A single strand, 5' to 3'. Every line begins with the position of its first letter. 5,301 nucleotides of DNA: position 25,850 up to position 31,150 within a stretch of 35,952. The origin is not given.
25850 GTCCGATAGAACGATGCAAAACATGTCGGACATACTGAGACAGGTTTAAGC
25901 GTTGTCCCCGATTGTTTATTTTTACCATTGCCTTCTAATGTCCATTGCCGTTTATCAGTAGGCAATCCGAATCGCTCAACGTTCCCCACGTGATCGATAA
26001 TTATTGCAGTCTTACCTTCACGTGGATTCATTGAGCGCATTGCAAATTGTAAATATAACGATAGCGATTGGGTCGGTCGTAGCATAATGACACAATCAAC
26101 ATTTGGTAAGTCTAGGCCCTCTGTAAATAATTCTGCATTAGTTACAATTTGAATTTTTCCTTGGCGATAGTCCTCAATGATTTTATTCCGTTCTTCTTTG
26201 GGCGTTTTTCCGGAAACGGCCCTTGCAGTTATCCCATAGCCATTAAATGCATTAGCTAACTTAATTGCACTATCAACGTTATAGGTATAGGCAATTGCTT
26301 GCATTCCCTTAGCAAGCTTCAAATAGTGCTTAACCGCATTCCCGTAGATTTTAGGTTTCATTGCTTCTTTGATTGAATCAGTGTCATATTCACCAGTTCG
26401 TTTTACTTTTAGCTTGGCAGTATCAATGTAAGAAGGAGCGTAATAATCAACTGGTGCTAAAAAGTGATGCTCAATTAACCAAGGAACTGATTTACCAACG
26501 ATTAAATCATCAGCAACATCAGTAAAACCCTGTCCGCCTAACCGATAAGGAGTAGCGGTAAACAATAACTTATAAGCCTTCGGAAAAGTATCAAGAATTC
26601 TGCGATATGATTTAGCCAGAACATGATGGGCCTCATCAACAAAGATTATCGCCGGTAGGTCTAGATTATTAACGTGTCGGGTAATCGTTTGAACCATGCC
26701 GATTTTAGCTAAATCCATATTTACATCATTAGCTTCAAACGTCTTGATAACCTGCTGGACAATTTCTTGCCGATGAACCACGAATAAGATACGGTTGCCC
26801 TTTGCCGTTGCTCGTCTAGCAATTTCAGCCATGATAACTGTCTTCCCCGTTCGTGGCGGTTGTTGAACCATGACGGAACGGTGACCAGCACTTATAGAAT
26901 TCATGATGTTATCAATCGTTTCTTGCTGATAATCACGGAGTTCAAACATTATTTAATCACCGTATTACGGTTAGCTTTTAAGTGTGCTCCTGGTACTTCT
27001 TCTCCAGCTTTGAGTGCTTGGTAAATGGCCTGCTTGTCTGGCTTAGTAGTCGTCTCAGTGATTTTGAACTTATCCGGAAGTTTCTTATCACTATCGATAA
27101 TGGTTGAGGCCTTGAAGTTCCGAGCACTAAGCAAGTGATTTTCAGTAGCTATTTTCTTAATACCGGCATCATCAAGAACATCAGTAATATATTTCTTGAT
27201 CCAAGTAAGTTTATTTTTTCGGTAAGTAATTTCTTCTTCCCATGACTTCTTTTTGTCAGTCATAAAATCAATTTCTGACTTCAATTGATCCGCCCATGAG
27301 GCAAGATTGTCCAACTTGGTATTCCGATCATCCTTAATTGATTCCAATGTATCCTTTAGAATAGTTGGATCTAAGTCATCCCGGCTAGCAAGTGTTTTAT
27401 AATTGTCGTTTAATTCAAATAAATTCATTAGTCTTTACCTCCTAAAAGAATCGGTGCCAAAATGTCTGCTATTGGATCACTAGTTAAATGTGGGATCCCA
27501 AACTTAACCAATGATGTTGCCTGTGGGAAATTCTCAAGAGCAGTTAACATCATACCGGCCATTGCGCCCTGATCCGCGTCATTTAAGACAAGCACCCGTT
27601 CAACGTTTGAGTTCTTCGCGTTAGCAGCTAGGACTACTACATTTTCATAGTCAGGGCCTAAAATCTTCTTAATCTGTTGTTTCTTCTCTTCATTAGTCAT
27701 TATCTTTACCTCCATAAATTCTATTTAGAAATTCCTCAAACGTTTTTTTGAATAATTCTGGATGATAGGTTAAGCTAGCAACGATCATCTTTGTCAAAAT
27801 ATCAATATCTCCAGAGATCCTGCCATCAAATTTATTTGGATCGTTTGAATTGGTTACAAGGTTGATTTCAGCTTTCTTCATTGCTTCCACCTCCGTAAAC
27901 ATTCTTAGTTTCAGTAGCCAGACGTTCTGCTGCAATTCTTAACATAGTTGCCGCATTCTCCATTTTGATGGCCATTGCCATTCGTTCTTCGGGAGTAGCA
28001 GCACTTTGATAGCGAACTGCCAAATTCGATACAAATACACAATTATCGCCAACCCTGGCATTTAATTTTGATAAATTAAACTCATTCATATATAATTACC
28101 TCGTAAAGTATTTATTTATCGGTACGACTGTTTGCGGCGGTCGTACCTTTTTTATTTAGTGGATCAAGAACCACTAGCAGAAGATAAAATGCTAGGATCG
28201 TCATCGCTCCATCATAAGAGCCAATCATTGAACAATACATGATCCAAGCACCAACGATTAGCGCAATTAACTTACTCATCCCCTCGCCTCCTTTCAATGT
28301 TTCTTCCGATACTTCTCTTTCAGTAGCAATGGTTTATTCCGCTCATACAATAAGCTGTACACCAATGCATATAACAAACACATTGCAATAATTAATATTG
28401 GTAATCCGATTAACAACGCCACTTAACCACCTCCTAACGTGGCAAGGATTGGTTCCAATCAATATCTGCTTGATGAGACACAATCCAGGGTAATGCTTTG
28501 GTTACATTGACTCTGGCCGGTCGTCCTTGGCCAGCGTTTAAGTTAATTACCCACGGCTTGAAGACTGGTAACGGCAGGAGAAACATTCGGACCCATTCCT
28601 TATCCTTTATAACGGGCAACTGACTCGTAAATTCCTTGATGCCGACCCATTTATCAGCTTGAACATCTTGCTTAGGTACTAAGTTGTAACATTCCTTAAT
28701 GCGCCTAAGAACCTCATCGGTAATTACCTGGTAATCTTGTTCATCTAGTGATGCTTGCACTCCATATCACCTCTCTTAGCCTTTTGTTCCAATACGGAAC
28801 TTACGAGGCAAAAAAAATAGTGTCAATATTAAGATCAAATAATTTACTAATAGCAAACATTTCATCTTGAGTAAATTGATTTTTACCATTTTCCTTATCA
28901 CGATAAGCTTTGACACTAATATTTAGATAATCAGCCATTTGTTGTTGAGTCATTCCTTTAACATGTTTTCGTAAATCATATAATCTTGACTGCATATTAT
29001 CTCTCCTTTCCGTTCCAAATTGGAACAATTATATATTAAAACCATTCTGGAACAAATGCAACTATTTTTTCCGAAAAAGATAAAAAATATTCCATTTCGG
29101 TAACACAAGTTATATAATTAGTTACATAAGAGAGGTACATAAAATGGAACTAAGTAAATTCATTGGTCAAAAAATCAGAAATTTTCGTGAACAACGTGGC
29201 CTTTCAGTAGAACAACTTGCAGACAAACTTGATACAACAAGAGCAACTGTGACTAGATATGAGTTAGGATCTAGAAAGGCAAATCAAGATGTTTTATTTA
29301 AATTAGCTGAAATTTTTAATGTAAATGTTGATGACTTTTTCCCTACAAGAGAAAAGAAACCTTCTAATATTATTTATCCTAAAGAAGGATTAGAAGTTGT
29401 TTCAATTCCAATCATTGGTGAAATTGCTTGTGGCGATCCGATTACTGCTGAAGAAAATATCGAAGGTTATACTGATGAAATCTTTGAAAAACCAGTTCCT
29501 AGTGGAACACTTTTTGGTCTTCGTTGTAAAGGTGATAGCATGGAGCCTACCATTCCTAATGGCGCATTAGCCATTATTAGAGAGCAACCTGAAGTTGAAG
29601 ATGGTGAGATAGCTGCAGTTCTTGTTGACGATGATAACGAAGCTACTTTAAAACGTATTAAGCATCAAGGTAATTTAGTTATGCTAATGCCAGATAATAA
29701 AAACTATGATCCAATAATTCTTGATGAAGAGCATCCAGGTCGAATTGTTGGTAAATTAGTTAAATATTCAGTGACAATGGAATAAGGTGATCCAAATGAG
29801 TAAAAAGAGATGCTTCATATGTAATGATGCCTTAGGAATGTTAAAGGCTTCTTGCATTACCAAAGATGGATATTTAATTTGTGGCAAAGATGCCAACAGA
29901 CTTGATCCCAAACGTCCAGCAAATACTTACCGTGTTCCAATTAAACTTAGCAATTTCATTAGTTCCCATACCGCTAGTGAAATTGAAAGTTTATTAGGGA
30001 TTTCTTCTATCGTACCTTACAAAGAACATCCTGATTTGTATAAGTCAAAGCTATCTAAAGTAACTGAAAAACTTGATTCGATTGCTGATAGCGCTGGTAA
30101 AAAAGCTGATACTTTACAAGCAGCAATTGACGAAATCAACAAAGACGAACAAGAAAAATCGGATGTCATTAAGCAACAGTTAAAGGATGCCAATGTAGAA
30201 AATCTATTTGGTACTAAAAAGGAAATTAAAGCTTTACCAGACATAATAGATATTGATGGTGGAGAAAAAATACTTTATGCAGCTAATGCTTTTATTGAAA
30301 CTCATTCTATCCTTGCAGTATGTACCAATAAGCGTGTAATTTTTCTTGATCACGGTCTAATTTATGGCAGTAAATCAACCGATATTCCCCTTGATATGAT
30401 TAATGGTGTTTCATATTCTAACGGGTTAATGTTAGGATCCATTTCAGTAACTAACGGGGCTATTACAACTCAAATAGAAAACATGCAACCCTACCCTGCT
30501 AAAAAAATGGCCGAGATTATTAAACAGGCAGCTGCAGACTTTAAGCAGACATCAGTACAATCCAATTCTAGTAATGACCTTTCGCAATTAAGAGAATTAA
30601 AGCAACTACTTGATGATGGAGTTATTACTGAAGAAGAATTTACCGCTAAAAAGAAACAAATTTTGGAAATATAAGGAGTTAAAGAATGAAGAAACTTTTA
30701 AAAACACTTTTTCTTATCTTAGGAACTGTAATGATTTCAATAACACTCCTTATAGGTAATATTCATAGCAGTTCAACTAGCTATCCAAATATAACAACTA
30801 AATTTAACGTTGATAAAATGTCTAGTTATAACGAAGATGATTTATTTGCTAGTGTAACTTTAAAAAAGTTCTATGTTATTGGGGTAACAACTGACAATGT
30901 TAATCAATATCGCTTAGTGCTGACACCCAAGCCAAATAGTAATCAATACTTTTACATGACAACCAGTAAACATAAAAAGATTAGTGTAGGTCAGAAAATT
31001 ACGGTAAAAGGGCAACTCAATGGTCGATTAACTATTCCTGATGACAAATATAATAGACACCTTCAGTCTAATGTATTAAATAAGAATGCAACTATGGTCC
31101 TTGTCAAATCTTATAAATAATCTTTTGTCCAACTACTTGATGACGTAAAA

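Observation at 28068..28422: Hidden plus-strand antisense RNA unit opposite two tiny hydrophobic early ORFs (OOP-like or type I toxin-antitoxin-like)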

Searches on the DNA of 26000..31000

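Call 5: search_rna_families(source=window, start=26000, end=31000, threshold=evalue, max_evalue=10)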
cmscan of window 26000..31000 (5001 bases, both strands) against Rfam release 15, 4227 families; matches with E-value up to 10: 7.
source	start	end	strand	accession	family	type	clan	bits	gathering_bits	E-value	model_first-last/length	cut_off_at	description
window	26686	26741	-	RF00574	SNORD69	Gene; snRNA; snoRNA; CD-box;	-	22.4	37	1.4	1-77/77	no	Small nucleolar RNA SNORD69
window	29006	29042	-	RF01376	CRISPR-DR63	Gene; CRISPR;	CL00015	22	37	5.7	1-37/37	no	CRISPR RNA direct repeat element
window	29934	29989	+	RF01319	CRISPR-DR6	Gene; CRISPR;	-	19.2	39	2.5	1-30/30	no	CRISPR RNA direct repeat element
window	28062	28155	+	RF02869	ncS025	Gene; sRNA;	-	19.1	46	5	1-85/85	no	Burkholderia sRNA 25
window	29327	29360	-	RF01370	CRISPR-DR57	Gene; CRISPR;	-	18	39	3.1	1-37/37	no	CRISPR RNA direct repeat element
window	28141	28180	-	RF00522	PreQ1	Cis-reg; riboswitch;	-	17.4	39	5.4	1-45/45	no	PreQ1 (pre queuosine) riboswitch aptamer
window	28345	28421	+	RF01419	IsrR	Gene; antisense;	-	15.3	52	8.2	109-187/187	no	Antisense RNA which regulates isiA expression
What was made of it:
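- On Lambda OOP-type antisense RNA: No Rfam family reaches even E < 1 at this site (call 5).
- Closest known: Lambda OOP RNA. Different: There is no sequence or Rfam similarity (call 5).
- Tried and rejected: The Rfam scan at E <= 10 gave only sub-threshold noise (call 5).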

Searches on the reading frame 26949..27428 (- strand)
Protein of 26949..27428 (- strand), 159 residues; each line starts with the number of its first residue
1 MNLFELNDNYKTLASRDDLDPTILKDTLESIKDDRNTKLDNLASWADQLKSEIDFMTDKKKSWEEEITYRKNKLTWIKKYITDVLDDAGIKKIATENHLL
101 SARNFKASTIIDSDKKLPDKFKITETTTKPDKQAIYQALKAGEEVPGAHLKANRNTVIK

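Call 19: search_protein_families(library=pfam, max_evalue=0.1, proteins=[window:26949-27428:-])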
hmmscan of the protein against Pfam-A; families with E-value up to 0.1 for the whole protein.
window:26949-27428:- (159 aa): 2 families
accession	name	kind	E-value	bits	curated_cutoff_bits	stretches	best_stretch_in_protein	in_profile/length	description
PF05565.16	Sipho_Gp157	-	4.4e-32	111.8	28.6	1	2-159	1-162/162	Siphovirus Gp157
PF23984.1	DUF7307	-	0.0055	17.1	27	1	50-98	6-55/129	Pam3 gp33-like protein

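Call 20: search_protein_families(library=phrogs, max_evalue=0.01, proteins=[window:26949-27428:-])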
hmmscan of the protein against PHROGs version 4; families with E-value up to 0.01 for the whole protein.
window:26949-27428:- (159 aa): 2 families
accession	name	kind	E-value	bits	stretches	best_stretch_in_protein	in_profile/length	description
phrog_253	-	DNA, RNA and nucleotide metabolism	9.2e-43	147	1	1-159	7-167/169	Mu Gam-like end protection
phrog_20203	-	unknown function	3.5e-09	37.7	1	88-157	4-73/75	-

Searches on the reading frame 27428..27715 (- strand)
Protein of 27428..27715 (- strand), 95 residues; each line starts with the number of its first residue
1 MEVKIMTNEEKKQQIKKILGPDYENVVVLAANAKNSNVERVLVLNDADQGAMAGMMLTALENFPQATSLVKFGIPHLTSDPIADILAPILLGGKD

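Call 19: search_protein_families(library=pfam, max_evalue=0.1, proteins=[window:27428-27715:-])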
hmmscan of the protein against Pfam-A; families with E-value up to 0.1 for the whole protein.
window:27428-27715:- (95 aa): 2 families
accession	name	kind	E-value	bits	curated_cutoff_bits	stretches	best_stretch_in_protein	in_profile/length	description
PF01314.23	AFOR_C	-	0.015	14.9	27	1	6-46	81-120/385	Aldehyde ferredoxin oxidoreductase, domains 2 & 3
PF16549.10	T2SSS_2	-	0.021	15.4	25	1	13-57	14-58/104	Type II secretion system (T2SS) pilotin, S protein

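Call 20: search_protein_families(library=phrogs, max_evalue=0.01, proteins=[window:27428-27715:-])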
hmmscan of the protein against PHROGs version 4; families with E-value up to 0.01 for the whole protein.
window:27428-27715:- (95 aa): 0 families

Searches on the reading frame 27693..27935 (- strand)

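Call 19: search_protein_families(library=pfam, max_evalue=0.1, proteins=[window:27693-27935:-])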
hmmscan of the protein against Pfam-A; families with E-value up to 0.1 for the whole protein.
window:27693-27935:- (80 aa): 1 family
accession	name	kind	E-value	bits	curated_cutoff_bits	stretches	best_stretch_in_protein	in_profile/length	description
PF13678.12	Peptidase_M85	-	0.073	13.1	23.8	1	24-63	163-202/251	NFkB-p65-degrading zinc protease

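Call 20: search_protein_families(library=phrogs, max_evalue=0.01, proteins=[window:27693-27935:-])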
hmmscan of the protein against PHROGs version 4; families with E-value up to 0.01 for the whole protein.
window:27693-27935:- (80 aa): 0 families

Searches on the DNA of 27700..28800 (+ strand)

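Call 4: search_dna_similar(query=window:27700-28800:+, collection=phages, mode=distant, max_rows=40)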
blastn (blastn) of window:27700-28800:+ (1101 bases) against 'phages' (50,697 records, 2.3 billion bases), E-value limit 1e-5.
No match.

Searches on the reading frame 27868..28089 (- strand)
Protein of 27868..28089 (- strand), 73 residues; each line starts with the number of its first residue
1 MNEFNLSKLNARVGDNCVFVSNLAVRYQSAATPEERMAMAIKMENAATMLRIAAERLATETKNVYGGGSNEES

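Call 9: find_related_loci(query=window:27868-28089:-, collection=viral_contigs, flank=3000)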
Query window:27868-28089:- (73 aa) in viral_contigs; peptide patterns used: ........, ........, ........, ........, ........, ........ (x = any residue, [..] = any of these).
30 stretches matched a pattern; 12 encode a relative of the query (tblastn E <= 1e-3); 12 distinct loci.
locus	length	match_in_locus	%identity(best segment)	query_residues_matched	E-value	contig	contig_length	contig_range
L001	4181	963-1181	100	1-73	6e-46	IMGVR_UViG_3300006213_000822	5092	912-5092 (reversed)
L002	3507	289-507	92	1-73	9e-43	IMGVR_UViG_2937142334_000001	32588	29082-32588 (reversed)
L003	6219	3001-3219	89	1-73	3e-42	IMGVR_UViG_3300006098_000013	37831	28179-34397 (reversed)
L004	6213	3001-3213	92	1-71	8e-42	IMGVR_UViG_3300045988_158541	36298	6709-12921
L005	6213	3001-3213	92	1-71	1e-41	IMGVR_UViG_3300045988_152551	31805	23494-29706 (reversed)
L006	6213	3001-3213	90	1-71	3e-41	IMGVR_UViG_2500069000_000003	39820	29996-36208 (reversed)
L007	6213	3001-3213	90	1-71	3e-41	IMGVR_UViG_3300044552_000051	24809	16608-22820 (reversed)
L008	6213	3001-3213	89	1-71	7e-41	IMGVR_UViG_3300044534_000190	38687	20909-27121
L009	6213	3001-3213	89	1-71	8e-41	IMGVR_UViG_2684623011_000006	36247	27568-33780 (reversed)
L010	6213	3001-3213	85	1-71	1e-38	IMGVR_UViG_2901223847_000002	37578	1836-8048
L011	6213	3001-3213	83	1-71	3e-37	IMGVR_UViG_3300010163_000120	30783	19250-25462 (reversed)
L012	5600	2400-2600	88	1-67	3e-37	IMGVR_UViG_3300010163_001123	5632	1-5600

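Call 19: search_protein_families(library=pfam, max_evalue=0.1, proteins=[window:27868-28089:-])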
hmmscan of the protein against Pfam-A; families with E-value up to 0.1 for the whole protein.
window:27868-28089:- (73 aa): 0 families

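Call 20: search_protein_families(library=phrogs, max_evalue=0.01, proteins=[window:27868-28089:-])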
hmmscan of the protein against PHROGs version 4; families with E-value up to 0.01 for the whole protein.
window:27868-28089:- (73 aa): 0 families
